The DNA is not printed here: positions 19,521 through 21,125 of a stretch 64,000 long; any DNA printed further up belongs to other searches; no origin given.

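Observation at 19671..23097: Operon of a hypothetical protein and two overlapping paralogous P-loop NTPases with unusually long Walker A-to-Walker B spacing, family unassigned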

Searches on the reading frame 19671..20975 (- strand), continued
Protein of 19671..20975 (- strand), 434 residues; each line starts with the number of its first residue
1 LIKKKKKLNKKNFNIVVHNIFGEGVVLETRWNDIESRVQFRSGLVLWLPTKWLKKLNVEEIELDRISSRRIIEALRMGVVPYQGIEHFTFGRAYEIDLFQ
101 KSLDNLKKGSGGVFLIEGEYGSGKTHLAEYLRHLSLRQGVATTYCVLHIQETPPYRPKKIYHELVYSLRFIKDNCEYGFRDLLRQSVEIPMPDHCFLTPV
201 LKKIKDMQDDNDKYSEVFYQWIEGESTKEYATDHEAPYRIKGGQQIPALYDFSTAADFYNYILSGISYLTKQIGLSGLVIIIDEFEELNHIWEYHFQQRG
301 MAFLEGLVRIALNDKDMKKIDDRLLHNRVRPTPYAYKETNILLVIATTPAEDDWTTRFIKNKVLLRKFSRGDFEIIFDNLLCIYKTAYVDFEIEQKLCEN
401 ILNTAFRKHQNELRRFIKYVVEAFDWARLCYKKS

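Call 90: search_protein_families(library=phrogs, proteins=[window:19671-20975:-], max_evalue=0.001)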
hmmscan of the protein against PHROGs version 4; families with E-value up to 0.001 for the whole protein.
window:19671-20975:- (434 aa): 0 families
